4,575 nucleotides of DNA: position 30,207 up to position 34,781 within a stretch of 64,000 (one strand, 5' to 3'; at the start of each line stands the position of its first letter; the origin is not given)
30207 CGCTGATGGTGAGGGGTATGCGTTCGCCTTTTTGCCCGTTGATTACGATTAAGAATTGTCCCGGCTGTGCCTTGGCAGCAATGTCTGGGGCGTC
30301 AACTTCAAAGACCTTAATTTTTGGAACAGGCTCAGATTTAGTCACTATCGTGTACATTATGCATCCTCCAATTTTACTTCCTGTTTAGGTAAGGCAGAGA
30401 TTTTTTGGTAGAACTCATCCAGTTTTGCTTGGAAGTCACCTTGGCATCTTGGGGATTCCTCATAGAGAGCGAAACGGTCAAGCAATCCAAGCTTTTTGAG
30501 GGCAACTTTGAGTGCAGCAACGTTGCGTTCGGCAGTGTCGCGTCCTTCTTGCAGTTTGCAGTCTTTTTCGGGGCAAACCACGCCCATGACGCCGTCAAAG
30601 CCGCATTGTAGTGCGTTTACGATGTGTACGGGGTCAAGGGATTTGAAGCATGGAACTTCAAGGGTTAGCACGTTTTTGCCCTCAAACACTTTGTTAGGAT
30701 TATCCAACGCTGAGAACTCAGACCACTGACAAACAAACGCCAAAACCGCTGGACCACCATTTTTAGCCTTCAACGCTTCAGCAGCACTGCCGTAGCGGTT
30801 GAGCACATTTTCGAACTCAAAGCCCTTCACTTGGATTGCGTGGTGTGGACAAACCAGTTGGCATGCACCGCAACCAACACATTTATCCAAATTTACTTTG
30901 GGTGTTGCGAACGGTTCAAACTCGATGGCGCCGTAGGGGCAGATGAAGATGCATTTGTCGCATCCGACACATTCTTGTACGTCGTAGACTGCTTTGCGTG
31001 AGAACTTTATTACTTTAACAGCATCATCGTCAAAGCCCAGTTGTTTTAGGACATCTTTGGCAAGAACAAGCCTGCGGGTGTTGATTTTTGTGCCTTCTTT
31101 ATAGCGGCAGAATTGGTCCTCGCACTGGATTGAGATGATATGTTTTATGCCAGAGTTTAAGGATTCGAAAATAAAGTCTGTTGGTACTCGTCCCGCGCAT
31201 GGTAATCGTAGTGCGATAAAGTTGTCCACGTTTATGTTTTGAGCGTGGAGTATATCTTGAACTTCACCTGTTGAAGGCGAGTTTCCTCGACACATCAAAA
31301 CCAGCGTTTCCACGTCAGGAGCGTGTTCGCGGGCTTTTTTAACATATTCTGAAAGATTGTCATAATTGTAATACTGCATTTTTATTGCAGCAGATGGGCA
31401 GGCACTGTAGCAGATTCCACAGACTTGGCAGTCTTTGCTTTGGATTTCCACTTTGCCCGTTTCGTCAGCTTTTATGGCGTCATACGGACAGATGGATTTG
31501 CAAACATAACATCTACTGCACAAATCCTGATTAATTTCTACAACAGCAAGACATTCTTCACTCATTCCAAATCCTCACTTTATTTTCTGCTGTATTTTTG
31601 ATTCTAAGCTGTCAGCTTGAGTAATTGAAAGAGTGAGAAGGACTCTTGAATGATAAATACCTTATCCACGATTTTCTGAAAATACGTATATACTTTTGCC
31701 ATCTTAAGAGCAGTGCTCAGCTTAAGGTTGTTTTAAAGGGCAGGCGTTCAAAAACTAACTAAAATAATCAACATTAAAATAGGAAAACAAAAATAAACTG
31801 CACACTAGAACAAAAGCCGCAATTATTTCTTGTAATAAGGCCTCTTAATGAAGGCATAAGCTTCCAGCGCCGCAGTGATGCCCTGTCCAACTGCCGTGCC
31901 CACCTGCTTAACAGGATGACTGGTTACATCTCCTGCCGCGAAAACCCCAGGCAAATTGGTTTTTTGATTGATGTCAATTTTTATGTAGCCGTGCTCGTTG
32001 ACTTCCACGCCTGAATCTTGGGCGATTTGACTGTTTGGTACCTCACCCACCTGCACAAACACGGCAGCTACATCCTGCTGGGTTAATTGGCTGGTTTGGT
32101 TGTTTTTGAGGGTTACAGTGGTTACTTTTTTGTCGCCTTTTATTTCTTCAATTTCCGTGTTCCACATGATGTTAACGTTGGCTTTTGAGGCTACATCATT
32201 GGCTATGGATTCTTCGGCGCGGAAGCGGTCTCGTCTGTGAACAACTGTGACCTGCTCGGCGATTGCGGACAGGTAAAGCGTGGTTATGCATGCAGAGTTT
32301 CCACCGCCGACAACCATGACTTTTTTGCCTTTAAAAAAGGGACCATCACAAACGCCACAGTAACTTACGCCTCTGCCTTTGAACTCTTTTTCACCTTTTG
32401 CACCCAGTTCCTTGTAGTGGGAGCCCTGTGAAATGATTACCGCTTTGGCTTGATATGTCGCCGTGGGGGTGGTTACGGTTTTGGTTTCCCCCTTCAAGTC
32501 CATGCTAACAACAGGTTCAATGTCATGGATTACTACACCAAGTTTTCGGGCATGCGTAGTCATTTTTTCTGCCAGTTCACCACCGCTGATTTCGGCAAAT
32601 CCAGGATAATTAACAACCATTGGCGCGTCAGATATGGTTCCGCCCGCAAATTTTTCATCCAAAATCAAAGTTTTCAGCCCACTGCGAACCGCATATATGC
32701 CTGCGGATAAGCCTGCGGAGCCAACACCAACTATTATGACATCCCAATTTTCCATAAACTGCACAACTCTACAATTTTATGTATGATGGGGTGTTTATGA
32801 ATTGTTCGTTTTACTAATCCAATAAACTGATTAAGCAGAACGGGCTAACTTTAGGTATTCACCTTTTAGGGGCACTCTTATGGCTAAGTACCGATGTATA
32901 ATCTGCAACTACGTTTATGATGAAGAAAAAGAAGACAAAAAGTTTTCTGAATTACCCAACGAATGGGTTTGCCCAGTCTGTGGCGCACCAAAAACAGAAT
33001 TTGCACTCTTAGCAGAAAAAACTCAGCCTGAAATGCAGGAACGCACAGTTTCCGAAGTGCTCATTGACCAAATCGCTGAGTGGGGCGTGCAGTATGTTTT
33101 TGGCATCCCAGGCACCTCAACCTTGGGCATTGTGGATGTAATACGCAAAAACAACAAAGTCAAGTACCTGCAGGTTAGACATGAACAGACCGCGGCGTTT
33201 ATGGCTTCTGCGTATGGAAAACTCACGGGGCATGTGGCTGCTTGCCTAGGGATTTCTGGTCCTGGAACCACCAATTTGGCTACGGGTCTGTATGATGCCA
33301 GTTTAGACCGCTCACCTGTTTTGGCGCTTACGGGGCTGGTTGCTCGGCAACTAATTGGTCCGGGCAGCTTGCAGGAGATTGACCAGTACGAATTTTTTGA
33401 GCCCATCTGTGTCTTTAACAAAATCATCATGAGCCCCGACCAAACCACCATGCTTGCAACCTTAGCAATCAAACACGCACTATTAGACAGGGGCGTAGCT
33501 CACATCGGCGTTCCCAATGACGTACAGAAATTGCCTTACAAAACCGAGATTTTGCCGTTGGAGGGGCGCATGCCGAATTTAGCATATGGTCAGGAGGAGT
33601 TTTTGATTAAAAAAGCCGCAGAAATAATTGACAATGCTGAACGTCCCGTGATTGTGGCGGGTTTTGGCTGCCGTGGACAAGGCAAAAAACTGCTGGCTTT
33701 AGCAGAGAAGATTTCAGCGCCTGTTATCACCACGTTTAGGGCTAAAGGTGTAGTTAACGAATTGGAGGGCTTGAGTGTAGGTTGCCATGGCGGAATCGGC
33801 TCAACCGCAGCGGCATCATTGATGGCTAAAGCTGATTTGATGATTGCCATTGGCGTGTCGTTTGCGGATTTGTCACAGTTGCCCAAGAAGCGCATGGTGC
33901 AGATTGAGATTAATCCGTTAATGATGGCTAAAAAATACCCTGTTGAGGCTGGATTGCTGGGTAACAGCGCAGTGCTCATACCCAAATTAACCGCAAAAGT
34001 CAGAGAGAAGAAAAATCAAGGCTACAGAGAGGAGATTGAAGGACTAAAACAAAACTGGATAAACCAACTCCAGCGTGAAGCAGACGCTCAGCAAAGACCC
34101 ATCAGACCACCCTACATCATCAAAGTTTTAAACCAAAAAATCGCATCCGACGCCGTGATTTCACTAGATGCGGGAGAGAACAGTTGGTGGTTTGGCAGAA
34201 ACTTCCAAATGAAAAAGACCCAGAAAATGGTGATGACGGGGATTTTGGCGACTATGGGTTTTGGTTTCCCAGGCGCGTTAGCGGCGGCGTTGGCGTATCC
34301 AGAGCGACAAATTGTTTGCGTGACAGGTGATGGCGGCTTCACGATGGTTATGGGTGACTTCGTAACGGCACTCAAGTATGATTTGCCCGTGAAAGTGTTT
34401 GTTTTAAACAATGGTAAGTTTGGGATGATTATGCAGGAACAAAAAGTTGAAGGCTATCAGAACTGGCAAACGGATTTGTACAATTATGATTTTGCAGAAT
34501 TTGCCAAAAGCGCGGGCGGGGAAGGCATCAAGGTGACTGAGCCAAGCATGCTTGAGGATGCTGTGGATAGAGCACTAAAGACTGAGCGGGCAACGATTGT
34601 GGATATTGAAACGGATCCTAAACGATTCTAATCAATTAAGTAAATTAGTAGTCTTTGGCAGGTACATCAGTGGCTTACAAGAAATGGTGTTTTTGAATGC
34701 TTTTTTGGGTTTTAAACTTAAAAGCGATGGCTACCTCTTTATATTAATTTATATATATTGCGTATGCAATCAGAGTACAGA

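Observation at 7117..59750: Interspersed 50-80 nt intergenic repeat family (six copies plus a degenerate fragment), possibly a small structured RNA family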

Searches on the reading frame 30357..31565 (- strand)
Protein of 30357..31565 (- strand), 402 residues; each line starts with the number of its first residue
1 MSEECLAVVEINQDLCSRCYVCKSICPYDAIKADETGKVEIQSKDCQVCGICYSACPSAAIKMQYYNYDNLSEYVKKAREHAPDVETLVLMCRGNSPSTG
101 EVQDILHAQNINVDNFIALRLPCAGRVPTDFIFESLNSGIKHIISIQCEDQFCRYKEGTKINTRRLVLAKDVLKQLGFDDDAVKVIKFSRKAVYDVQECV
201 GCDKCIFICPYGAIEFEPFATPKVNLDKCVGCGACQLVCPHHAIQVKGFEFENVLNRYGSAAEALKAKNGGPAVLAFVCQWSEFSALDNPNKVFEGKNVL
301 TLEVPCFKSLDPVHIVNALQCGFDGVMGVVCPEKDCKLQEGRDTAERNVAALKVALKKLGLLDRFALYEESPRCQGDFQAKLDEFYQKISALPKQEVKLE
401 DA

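Call 76: search_protein_families(library=pfam, max_evalue=0.00001, proteins=[window:30357-31565:-])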
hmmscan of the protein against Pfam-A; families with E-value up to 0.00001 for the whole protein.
window:30357-31565:- (402 aa): 13 families
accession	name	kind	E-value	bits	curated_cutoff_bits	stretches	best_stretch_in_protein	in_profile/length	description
PF02662.21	FlpD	-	6.6e-38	129.9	22.3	2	274-392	1-122/123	Methyl-viologen-reducing hydrogenase, delta subunit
PF00037.32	Fer4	-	9.9e-25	85.8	21.1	2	222-245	1-24/24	4Fe-4S binding domain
PF12837.12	Fer4_6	-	3.5e-18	65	25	1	222-244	2-24/24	4Fe-4S binding domain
PF12838.12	Fer4_7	-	3.5e-17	63.1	27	2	199-243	2-52/52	4Fe-4S dicluster domain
PF14697.11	Fer4_21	-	1.1e-16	61.1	35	2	193-245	2-58/59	4Fe-4S dicluster domain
PF13484.11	Fer4_16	-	4.7e-15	56.6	30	0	228-247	1-20/66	4Fe-4S double cluster binding domain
PF13237.11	Fer4_10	-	7.6e-15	55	25.5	2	192-240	2-53/53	4Fe-4S dicluster domain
PF12797.12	Fer4_2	-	6.1e-14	51.4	24.5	1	222-240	3-21/22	4Fe-4S binding domain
PF25160.1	LdpA_Fe-S-bd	-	6.9e-14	51.8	27.6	1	21-66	8-48/49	LdpA Fe-S cluster-binding domain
PF13187.11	Fer4_9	-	3.8e-12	46.5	27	1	198-244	1-52/52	4Fe-4S dicluster domain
PF12800.12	Fer4_4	-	3.3e-10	39.8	24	0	227-240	2-15/17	4Fe-4S binding domain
PF13183.11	Fer4_8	-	3.2e-08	34.4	27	0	226-251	2-25/68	4Fe-4S dicluster domain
PF13534.11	Fer4_17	-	7.8e-06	26.8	22.2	0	226-242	43-59/61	4Fe-4S dicluster domain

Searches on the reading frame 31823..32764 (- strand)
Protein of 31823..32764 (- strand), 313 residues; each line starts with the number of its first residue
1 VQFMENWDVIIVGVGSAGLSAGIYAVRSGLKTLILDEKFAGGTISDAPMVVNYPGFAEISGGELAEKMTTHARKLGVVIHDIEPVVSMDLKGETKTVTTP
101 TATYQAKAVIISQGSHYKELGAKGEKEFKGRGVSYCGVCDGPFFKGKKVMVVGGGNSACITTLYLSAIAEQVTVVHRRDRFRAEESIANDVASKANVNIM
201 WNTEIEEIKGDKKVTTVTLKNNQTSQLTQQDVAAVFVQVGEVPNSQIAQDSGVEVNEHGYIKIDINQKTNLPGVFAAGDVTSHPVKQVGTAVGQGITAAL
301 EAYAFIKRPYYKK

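Call 76: search_protein_families(library=pfam, max_evalue=0.00001, proteins=[window:31823-32764:-])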
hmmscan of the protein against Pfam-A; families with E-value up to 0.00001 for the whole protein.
window:31823-32764:- (313 aa): 6 families
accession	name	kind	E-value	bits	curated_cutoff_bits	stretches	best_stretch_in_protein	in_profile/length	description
PF07992.20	Pyr_redox_2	-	2.2e-49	168.9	26.1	1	8-295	2-291/291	Pyridine nucleotide-disulphide oxidoreductase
PF13738.12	Pyr_redox_3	-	9.2e-23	81.4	30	1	58-278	77-305/305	Pyridine nucleotide-disulphide oxidoreductase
PF00070.33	Pyr_redox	-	1.4e-15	58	22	1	148-221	1-81/82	Pyridine nucleotide-disulphide oxidoreductase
PF01266.30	DAO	-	9.5e-11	42.2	27.9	0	53-124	140-213/353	FAD dependent oxidoreductase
PF00890.30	FAD_binding_2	-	8.3e-08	32.3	20.4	0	8-43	1-37/414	FAD binding domain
PF12831.13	FAD_oxidored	-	4.6e-06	26.6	27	1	8-48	1-42/416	FAD dependent oxidoreductase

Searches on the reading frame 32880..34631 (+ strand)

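Call 76: search_protein_families(library=pfam, max_evalue=0.00001, proteins=[window:32880-34631:+])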
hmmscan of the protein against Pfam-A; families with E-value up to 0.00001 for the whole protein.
window:32880-34631:+ (583 aa): 4 families
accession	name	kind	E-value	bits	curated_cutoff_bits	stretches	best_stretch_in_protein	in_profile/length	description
PF02775.26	TPP_enzyme_C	-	2.8e-39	134.8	21.9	1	430-576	1-151/151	Thiamine pyrophosphate enzyme, C-terminal TPP binding domain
PF02776.23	TPP_enzyme_N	-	5.1e-36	123.5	26.8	1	56-171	2-118/119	Thiamine pyrophosphate enzyme, N-terminal TPP binding domain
PF00205.28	TPP_enzyme_M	-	5.3e-30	104.3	30.4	1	243-367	1-134/137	Thiamine pyrophosphate enzyme, central domain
PF00301.25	Rubredoxin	-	3.6e-10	40.1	23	1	3-41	1-47/47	Rubredoxin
